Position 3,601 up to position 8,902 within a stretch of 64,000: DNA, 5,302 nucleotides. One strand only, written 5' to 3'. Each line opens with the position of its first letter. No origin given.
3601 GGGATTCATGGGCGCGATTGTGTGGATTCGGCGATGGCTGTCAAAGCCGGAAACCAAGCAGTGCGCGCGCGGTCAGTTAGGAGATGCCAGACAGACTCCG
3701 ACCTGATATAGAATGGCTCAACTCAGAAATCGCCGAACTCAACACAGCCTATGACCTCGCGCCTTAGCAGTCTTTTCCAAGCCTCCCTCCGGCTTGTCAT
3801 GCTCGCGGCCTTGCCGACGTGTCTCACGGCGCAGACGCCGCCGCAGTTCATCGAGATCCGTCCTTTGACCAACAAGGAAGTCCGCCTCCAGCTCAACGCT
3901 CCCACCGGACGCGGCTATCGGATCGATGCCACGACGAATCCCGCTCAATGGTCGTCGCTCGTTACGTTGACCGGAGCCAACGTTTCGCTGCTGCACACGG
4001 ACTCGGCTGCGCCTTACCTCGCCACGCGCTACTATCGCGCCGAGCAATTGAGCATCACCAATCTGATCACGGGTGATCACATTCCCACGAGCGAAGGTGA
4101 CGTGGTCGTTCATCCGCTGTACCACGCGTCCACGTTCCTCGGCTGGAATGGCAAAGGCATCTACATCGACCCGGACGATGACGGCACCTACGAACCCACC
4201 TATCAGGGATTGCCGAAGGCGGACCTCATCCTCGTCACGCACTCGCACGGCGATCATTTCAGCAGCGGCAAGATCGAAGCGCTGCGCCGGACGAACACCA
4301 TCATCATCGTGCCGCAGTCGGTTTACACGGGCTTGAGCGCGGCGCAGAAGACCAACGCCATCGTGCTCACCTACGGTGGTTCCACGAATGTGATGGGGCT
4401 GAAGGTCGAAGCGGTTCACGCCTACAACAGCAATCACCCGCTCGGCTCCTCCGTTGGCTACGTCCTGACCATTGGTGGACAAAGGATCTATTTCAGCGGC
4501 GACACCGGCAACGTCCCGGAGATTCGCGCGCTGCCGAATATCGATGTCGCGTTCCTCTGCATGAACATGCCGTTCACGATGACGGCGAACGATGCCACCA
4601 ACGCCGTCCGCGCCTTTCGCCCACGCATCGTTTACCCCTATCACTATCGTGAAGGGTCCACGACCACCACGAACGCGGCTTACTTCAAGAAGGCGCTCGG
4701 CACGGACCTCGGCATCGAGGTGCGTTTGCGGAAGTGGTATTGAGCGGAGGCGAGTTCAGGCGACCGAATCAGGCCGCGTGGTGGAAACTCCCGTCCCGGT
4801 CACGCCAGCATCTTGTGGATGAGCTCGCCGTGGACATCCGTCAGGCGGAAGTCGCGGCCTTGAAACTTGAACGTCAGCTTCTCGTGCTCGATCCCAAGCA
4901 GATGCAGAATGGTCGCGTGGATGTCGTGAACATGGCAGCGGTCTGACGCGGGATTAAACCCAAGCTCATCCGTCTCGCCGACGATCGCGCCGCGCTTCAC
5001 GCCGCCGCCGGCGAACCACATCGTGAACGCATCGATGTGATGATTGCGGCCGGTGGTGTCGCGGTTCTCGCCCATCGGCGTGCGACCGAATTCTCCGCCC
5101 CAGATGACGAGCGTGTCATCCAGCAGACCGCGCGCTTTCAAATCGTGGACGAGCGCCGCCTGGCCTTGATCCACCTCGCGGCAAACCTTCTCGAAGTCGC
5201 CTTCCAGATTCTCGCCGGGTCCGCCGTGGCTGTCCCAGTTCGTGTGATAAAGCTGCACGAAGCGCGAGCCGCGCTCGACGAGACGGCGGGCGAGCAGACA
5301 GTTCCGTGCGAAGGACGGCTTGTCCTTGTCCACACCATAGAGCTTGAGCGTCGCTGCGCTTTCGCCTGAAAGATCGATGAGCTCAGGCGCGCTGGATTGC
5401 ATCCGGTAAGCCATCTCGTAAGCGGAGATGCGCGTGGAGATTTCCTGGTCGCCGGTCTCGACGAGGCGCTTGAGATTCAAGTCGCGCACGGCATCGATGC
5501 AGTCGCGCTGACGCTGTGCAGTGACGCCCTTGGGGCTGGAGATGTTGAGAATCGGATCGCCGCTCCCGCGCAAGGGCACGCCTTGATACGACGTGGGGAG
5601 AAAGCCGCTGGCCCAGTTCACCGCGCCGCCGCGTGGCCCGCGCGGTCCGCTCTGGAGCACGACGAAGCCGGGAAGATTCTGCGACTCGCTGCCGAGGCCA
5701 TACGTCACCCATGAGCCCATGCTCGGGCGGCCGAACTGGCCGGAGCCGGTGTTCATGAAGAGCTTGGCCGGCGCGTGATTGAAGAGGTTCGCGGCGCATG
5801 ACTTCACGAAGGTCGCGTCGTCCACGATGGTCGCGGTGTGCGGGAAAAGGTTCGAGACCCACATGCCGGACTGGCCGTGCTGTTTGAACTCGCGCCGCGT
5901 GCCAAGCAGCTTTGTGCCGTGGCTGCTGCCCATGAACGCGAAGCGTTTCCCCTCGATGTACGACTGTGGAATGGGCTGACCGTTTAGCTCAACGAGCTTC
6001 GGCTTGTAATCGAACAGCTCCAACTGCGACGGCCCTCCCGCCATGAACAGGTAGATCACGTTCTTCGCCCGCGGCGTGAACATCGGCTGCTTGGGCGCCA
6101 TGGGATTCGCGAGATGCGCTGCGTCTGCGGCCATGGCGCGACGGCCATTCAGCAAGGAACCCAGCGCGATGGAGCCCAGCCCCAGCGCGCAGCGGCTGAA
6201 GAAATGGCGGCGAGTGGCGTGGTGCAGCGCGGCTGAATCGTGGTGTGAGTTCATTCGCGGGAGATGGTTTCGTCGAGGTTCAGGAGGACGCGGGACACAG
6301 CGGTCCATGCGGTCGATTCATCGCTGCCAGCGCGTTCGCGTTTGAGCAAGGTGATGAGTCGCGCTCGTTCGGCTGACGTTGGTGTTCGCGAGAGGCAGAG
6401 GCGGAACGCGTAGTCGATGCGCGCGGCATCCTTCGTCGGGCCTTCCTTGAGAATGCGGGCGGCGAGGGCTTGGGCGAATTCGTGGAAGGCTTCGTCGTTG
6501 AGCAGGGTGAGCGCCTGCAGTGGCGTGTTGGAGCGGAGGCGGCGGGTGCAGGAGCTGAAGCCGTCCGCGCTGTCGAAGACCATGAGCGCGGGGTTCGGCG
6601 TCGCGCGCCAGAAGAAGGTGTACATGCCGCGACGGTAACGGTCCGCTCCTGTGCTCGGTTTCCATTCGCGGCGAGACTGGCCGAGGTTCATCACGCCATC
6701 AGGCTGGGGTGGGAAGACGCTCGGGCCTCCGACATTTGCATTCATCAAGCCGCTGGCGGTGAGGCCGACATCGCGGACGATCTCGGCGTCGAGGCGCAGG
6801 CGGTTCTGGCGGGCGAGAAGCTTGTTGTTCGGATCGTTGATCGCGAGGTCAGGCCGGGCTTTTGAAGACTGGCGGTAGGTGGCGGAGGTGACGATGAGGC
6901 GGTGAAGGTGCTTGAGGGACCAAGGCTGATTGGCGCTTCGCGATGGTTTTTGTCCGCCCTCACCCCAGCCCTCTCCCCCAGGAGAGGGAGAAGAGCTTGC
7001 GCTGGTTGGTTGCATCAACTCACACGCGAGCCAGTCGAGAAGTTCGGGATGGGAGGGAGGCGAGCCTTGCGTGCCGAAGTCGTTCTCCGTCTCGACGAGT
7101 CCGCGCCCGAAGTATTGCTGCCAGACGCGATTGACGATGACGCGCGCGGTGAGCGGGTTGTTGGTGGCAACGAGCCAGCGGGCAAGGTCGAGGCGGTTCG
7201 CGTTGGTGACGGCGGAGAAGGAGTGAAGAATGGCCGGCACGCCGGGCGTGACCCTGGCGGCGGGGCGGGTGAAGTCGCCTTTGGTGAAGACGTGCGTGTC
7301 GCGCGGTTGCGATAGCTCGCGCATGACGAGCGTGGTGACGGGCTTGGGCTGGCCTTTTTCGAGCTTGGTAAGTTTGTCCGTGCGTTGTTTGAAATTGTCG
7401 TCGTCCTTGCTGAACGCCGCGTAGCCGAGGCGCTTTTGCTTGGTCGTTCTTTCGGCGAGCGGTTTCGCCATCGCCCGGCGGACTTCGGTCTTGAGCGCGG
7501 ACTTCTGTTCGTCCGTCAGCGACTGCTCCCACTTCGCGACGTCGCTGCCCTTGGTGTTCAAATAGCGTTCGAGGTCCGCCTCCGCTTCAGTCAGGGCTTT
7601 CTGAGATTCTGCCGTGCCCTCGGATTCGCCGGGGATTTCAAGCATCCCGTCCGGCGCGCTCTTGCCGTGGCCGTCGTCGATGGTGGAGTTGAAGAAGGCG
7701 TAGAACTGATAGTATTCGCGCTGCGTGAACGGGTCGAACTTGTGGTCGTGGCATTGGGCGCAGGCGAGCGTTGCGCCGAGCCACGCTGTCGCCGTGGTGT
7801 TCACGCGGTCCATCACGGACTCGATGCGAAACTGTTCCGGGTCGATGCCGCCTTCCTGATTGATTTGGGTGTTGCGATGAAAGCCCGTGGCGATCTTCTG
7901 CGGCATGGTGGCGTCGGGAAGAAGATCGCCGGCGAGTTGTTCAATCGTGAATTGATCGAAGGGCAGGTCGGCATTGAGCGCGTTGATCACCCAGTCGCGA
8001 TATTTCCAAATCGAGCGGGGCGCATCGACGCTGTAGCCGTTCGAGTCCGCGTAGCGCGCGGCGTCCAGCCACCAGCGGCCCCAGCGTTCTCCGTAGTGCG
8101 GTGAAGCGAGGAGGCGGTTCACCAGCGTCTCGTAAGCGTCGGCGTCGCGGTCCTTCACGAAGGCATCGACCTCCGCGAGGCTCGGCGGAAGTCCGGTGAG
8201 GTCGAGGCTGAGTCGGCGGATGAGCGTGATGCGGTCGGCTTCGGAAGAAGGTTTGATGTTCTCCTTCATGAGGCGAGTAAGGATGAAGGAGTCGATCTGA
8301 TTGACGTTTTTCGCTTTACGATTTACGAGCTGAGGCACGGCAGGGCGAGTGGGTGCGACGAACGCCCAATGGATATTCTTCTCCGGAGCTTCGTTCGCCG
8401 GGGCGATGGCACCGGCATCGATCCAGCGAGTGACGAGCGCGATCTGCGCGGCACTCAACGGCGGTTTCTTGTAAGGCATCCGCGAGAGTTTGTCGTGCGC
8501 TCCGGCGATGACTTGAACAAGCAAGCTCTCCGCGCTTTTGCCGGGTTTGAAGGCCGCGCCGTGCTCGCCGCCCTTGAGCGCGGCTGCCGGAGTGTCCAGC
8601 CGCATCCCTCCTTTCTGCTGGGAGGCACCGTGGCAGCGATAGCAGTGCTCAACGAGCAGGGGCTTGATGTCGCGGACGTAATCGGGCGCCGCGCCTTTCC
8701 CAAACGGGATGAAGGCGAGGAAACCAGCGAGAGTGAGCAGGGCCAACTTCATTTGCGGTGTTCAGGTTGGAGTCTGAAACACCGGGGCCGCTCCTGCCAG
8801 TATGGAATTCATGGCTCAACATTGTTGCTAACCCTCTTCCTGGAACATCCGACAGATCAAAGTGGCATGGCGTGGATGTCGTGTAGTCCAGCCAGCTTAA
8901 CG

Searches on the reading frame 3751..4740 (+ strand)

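Call 78: search_protein_families(library=pfam, proteins=[window:3751-4740:+], max_evalue=0.1)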
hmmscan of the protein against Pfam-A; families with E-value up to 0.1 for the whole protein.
window:3751-4740:+ (330 aa): 3 families
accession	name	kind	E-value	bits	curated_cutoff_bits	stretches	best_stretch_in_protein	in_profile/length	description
PF13483.12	Lactamase_B_3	-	1.1e-21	77.9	24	1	124-298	6-160/160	Beta-lactamase superfamily domain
PF12706.13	Lactamase_B_2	-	3.9e-19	69.5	27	1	151-299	25-200/200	Beta-lactamase superfamily domain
PF00753.33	Lactamase_B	-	2.3e-08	34.7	22.7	1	151-298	38-196/196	Metallo-beta-lactamase superfamily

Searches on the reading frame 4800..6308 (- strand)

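Call 33: search_protein_families(library=pfam, proteins=[window:4800-6308:-], max_evalue=0.001)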
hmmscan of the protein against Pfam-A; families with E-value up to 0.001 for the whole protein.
window:4800-6308:- (502 aa): 1 family
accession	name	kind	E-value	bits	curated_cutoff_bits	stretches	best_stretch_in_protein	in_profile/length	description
PF07394.17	DUF1501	-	7.9e-155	516.3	27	1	81-501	1-390/390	Protein of unknown function (DUF1501)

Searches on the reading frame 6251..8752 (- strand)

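Call 33: search_protein_families(library=pfam, proteins=[window:6251-8752:-], max_evalue=0.001)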
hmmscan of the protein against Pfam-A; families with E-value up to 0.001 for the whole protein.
window:6251-8752:- (833 aa): 3 families
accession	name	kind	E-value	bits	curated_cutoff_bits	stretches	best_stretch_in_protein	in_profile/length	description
PF07587.16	PSD1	-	2.9e-93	312.2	28.5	2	608-802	63-243/244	Protein of unknown function (DUF1553)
PF07583.16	PSCyt2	-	2.9e-90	302.3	29.8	1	152-357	1-207/209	Protein of unknown function (DUF1549)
PF07635.16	PSCyt1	-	2.1e-13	51.1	22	1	37-93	1-56/59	Planctomycete cytochrome C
